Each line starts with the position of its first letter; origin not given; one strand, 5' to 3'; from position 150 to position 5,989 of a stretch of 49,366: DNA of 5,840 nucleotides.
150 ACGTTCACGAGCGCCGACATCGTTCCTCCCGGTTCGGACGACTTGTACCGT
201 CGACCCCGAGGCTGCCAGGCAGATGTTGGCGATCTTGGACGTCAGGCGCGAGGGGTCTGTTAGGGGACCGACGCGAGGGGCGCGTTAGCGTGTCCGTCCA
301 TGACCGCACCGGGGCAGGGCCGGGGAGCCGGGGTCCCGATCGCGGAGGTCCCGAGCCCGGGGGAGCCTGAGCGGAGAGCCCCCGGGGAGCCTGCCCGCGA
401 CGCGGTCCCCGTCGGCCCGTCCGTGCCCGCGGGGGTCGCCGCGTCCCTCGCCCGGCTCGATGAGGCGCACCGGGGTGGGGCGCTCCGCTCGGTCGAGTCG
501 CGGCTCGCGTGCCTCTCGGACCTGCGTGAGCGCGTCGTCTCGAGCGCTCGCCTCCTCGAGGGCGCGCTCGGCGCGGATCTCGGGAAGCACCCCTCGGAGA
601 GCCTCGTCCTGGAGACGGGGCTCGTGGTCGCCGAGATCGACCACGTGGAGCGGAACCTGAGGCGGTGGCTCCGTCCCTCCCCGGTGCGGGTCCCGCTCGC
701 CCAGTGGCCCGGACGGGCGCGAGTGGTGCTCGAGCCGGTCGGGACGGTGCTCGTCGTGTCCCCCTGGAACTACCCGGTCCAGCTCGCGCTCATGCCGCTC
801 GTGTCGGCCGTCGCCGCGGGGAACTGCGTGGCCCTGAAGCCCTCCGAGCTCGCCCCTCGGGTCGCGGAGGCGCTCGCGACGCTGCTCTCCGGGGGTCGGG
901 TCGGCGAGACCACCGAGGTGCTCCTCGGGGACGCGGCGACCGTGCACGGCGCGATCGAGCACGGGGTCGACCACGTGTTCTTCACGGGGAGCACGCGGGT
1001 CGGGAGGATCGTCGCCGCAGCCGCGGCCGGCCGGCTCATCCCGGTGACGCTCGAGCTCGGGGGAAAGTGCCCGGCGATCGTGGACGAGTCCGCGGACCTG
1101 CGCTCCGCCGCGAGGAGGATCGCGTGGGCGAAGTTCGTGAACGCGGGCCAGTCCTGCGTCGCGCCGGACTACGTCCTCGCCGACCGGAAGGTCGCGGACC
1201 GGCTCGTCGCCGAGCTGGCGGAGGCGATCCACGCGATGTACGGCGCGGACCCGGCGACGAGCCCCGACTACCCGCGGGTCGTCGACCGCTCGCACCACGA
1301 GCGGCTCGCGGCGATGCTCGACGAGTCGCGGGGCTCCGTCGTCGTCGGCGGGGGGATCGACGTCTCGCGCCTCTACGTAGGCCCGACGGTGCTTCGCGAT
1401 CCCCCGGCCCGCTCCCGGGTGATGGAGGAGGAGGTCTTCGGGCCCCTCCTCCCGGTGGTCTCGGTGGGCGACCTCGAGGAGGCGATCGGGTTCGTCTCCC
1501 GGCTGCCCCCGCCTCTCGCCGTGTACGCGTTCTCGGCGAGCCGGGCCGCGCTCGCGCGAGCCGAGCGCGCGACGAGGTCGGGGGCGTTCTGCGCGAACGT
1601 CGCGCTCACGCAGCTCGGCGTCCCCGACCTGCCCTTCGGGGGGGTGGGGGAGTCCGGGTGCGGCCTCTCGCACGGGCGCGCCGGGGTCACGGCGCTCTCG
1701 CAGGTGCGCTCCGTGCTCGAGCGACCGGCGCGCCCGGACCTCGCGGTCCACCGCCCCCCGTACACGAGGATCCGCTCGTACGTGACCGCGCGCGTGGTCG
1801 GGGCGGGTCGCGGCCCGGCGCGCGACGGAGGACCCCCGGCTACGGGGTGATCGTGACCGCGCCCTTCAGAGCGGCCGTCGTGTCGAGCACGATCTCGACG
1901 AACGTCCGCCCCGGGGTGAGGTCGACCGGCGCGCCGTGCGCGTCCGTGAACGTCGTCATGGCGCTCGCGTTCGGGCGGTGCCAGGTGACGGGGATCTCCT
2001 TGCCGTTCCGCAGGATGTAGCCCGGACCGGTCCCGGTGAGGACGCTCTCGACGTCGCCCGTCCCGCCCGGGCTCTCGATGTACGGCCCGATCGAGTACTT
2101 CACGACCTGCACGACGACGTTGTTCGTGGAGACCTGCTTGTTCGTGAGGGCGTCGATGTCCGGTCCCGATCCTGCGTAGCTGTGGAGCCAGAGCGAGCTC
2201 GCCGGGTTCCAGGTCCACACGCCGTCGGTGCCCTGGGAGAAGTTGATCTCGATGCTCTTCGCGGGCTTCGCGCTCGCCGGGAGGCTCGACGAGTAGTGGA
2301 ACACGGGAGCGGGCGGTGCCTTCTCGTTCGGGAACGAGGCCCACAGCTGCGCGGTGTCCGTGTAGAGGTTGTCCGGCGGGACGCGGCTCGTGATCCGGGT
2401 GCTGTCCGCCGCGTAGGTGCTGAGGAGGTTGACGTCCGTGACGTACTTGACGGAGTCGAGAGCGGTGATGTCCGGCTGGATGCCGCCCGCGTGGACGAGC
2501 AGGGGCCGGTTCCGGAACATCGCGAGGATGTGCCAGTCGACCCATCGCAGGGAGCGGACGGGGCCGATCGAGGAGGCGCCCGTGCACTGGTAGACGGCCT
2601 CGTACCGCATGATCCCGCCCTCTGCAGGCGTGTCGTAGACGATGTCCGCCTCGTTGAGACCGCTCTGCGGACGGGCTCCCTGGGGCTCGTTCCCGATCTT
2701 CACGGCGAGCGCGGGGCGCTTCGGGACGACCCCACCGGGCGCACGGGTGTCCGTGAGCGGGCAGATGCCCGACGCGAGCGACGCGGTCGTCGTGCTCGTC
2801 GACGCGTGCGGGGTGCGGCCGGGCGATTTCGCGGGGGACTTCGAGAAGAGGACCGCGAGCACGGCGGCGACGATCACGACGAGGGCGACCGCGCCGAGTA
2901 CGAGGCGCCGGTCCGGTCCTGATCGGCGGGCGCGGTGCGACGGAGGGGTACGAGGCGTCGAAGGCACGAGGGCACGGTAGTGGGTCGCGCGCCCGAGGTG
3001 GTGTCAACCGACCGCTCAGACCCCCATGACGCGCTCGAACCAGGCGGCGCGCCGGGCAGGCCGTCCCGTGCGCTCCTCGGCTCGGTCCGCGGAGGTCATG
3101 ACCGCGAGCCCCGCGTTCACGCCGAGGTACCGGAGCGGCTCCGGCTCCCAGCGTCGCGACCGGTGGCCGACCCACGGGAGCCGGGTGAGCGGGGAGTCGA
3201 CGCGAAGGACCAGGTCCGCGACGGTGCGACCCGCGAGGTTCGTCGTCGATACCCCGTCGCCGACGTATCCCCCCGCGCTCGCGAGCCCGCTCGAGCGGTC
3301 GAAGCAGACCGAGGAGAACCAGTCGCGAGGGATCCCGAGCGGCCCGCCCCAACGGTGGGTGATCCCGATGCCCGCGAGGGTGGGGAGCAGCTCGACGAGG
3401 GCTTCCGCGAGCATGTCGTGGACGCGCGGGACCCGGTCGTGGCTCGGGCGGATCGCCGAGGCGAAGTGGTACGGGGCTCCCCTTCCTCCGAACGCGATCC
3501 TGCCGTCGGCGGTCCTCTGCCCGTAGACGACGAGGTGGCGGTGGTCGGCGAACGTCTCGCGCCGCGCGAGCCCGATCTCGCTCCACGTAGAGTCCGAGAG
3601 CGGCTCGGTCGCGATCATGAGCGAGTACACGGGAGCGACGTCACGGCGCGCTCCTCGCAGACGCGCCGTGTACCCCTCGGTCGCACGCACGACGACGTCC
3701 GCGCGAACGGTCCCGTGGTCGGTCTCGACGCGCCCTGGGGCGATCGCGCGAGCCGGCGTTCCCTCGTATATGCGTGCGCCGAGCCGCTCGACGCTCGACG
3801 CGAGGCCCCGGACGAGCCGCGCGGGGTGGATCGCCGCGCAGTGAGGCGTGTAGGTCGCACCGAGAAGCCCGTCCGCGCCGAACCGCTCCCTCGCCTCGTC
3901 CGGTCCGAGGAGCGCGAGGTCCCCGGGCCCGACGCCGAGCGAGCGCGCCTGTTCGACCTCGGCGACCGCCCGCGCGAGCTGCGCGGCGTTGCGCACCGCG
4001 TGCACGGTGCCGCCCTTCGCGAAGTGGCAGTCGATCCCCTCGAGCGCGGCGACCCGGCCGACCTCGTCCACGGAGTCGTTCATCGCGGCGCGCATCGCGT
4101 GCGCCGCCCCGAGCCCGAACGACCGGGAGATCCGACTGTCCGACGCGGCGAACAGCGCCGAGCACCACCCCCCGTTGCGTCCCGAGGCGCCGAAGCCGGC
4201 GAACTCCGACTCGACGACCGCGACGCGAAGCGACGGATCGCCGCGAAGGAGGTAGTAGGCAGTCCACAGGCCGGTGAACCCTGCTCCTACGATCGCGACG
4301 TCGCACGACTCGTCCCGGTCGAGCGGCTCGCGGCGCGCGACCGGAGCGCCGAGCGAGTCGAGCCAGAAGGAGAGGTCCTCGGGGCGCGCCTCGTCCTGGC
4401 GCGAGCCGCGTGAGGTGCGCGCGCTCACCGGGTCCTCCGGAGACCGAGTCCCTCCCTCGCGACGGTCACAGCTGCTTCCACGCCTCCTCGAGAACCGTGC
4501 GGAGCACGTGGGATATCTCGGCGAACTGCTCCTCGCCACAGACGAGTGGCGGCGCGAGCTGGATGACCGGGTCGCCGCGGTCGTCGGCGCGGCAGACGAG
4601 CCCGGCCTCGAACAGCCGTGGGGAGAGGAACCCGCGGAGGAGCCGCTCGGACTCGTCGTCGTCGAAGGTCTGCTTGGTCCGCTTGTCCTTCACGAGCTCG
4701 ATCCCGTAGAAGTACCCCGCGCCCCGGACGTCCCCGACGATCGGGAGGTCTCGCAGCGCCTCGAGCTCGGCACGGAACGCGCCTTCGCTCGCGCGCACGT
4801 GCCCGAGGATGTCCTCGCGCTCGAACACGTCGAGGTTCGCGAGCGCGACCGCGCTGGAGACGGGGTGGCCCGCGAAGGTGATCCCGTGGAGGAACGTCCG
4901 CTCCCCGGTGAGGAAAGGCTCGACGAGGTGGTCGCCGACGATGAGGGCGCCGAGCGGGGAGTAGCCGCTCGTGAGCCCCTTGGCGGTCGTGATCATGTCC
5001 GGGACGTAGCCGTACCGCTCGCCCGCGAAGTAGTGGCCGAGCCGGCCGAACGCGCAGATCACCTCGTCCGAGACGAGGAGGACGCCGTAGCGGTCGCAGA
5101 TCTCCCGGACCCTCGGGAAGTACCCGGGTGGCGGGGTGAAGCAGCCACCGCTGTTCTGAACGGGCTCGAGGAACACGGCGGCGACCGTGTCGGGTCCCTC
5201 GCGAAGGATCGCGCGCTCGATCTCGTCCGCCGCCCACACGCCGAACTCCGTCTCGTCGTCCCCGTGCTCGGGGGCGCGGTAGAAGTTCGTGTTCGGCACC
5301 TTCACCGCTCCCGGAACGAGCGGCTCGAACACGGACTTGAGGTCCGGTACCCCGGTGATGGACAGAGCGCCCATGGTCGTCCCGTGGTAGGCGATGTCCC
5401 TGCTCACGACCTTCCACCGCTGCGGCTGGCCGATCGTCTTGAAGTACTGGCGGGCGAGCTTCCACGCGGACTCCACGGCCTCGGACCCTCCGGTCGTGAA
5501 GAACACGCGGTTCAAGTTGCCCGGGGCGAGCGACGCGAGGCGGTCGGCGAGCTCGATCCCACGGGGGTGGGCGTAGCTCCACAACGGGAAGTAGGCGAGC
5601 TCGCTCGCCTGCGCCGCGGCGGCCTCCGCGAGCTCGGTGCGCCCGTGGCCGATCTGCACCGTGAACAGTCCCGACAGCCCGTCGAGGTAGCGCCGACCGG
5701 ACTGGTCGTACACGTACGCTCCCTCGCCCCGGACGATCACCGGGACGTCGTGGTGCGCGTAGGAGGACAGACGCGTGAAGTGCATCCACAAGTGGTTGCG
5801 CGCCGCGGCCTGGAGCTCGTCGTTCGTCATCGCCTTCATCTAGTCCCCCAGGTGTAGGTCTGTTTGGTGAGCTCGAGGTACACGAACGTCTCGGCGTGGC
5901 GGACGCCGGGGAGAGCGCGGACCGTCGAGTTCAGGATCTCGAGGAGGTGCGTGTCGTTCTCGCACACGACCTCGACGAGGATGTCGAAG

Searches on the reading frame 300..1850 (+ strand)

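Call 8: search_protein_families(library=pfam, proteins=[window:300-1850:+], max_evalue=0.001)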
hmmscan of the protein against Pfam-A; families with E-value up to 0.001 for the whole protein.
window:300-1850:+ (516 aa): 2 families
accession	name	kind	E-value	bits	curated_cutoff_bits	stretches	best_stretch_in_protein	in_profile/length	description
PF00171.27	Aldedh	-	3.2e-76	257.2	23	1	54-472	39-461/461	Aldehyde dehydrogenase family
PF05893.19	LuxC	-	3e-05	23.5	21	1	145-331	87-280/401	Acyl-CoA reductase (LuxC)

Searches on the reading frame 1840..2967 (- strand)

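Call 8: search_protein_families(library=pfam, proteins=[window:1840-2967:-], max_evalue=0.001)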
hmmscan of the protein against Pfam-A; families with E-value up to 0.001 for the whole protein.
window:1840-2967:- (375 aa): 2 families
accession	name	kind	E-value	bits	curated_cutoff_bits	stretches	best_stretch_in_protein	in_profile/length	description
PF11258.13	DUF3048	-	7e-30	104.6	25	1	79-215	10-145/148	Protein of unknown function (DUF3048) N-terminal domain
PF17479.7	DUF3048_C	-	2.8e-22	79.7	25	1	239-357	1-114/114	Protein of unknown function (DUF3048) C-terminal domain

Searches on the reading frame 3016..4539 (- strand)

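Call 8: search_protein_families(library=pfam, proteins=[window:3016-4539:-], max_evalue=0.001)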
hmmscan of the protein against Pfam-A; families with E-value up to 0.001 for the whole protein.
window:3016-4539:- (507 aa): 2 families
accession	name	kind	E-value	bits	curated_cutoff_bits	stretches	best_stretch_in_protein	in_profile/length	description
PF01266.30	DAO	-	3.1e-56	191.9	27.9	1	80-443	1-353/353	FAD dependent oxidoreductase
PF01946.23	Thi4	-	3.5e-06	26.9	26.2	1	78-124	17-62/235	Thi4 family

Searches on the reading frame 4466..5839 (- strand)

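Call 8: search_protein_families(library=pfam, proteins=[window:4466-5839:-], max_evalue=0.001)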
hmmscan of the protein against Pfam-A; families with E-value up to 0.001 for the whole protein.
window:4466-5839:- (457 aa): 1 family
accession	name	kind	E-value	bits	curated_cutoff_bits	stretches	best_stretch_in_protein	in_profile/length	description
PF00202.27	Aminotran_3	-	1.1e-88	298.1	30.5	1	33-449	11-402/403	Aminotransferase class-III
